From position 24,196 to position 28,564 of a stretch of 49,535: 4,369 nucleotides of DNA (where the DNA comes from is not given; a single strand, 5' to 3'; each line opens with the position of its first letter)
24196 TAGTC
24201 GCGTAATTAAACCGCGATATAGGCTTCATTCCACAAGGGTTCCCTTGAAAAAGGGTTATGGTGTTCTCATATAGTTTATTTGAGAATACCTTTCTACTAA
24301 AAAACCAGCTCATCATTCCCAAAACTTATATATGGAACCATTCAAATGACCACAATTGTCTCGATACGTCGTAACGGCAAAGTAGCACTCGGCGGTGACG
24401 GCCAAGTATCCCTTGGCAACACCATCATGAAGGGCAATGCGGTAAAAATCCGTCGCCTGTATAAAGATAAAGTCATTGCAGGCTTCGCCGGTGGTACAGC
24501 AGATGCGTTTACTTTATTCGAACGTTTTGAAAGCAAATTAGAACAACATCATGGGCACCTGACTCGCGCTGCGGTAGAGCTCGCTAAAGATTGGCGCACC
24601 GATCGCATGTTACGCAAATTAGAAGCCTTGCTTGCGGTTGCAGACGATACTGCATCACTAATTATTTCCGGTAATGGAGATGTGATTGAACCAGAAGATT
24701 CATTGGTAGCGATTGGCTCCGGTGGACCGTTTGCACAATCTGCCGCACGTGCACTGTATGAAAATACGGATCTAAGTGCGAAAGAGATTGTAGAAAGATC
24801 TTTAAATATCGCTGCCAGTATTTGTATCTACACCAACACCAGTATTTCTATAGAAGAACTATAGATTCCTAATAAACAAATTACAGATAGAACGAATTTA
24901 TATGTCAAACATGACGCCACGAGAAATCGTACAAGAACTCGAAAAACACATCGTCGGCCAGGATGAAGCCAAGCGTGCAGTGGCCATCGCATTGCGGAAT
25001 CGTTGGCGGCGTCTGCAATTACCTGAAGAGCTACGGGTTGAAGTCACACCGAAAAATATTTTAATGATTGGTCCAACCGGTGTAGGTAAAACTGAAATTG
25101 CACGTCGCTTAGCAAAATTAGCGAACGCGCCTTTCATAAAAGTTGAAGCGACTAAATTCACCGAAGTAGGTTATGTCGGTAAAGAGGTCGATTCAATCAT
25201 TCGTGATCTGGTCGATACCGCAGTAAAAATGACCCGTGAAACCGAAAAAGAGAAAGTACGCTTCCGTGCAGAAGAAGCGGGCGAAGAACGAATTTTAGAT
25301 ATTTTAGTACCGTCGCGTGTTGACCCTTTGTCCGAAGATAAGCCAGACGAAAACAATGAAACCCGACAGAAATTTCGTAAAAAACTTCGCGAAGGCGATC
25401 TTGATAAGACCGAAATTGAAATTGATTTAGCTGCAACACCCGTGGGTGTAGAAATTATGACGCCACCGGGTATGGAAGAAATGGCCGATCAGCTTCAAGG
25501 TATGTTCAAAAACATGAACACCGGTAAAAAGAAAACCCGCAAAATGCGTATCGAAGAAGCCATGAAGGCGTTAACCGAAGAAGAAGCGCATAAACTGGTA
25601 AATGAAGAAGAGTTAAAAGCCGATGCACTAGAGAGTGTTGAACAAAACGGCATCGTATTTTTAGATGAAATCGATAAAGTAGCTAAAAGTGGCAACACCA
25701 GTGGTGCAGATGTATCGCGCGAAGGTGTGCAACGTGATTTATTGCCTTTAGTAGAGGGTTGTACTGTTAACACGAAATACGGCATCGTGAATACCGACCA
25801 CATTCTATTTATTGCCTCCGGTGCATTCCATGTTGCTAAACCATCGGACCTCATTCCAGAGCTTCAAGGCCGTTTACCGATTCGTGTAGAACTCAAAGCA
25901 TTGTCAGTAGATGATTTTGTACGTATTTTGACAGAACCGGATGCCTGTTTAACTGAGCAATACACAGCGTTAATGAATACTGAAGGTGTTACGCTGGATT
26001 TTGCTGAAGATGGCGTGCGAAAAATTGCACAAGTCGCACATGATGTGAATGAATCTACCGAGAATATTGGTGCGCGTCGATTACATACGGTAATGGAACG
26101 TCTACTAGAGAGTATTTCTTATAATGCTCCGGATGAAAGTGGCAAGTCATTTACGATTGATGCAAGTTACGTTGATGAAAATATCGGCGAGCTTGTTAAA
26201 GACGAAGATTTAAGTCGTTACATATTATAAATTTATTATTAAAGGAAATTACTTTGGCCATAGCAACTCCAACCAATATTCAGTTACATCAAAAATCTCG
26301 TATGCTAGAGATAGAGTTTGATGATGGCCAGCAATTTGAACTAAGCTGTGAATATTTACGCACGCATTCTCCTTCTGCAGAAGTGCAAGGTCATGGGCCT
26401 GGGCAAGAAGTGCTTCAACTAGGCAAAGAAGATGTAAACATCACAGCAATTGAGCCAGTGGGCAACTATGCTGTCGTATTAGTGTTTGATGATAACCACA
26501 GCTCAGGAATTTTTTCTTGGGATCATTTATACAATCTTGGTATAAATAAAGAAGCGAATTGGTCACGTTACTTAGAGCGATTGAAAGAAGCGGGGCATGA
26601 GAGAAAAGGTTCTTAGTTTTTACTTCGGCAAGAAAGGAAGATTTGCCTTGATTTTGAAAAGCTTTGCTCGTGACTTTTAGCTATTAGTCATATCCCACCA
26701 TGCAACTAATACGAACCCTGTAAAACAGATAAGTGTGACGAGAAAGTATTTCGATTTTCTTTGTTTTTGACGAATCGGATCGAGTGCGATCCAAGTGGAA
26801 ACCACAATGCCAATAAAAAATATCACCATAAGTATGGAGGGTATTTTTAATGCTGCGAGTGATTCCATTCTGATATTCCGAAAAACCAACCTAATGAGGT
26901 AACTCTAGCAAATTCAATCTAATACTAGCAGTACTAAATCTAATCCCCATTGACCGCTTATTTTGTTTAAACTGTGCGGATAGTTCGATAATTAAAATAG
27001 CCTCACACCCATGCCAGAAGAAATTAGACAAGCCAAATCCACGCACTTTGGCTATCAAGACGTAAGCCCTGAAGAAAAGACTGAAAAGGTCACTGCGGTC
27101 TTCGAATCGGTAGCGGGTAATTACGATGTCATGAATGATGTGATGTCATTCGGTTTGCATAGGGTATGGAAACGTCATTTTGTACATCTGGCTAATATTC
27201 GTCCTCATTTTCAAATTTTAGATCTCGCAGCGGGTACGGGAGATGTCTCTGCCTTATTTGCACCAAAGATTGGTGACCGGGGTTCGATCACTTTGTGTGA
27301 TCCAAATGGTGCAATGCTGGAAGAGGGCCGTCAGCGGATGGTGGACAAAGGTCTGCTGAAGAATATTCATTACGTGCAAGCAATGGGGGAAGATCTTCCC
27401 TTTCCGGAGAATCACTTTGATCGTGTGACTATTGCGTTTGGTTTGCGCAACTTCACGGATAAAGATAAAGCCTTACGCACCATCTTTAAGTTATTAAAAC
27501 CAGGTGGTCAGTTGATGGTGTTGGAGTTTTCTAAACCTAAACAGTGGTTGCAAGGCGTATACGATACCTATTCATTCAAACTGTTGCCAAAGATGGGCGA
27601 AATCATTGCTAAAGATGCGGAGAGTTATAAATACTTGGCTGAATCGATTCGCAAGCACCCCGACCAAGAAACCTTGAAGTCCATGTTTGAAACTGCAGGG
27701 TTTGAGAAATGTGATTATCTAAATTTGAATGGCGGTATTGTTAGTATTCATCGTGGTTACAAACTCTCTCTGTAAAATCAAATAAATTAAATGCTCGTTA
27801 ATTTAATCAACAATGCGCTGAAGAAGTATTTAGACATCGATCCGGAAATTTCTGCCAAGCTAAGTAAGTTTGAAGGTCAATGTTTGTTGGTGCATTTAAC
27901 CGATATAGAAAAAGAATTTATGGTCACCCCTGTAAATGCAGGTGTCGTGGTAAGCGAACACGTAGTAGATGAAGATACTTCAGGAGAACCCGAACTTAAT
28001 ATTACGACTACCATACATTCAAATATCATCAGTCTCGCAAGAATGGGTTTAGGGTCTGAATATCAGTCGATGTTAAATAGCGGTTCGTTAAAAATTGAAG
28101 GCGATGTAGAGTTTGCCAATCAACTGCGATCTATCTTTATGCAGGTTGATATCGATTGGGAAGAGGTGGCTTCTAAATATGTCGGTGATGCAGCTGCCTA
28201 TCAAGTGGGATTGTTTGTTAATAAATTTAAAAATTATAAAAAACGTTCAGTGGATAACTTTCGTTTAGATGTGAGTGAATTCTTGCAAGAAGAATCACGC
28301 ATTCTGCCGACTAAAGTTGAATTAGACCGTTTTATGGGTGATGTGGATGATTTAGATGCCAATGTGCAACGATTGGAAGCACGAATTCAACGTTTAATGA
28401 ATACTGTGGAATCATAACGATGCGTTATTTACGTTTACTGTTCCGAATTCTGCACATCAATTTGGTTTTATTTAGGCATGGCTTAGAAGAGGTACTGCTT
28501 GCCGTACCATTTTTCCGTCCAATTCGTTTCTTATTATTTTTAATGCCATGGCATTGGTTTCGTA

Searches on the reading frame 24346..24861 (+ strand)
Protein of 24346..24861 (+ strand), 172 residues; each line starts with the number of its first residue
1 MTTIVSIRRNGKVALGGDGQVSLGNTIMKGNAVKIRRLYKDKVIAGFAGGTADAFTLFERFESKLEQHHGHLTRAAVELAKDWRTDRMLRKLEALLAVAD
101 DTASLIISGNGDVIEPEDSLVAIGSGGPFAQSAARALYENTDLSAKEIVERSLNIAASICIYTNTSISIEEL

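Call 76: search_protein_families(library=pfam, proteins=[window:24346-24861:+], max_evalue=0.0001)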
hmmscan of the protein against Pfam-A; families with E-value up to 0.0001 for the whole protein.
window:24346-24861:+ (172 aa): 1 family
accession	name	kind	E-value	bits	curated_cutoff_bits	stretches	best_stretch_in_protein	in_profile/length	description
PF00227.31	Proteasome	-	4.5e-25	88.8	22.4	1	2-170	5-187/189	Proteasome subunit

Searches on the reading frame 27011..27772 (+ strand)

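Call 76: search_protein_families(library=pfam, proteins=[window:27011-27772:+], max_evalue=0.0001)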
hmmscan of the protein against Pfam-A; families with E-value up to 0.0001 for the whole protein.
window:27011-27772:+ (254 aa): 6 families
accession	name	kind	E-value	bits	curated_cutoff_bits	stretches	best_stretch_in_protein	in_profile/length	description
PF01209.24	Ubie_methyltran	-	1.1e-86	290.4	20.1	1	23-251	5-233/233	ubiE/COQ5 methyltransferase family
PF13649.12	Methyltransf_25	-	2.5e-20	73.4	27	1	69-166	1-97/97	Methyltransferase domain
PF08241.18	Methyltransf_11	-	8.7e-18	65.2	21.2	1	70-169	1-94/95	Methyltransferase domain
PF13847.12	Methyltransf_31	-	5.7e-16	59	27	1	65-230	3-145/145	Methyltransferase domain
PF08242.18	Methyltransf_12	-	2.1e-13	51.3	30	1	70-168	1-98/98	Methyltransferase domain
PF13489.12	Methyltransf_23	-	2.2e-12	47.5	27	1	63-232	20-160/164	Methyltransferase domain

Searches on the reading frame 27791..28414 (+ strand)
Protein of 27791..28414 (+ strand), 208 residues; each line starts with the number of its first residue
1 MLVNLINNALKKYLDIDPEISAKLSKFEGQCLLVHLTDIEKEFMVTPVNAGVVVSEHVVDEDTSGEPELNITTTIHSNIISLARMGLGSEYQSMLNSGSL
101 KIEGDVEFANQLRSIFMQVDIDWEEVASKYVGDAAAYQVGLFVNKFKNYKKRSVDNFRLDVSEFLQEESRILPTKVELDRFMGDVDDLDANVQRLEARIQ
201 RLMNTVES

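Call 76: search_protein_families(library=pfam, proteins=[window:27791-28414:+], max_evalue=0.0001)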
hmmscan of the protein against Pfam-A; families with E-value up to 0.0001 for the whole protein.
window:27791-28414:+ (208 aa): 1 family
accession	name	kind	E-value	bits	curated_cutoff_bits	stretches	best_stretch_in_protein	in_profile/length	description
PF02036.22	SCP2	-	1.8e-09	38.3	21.3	1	10-116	1-100/101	SCP-2 sterol transfer family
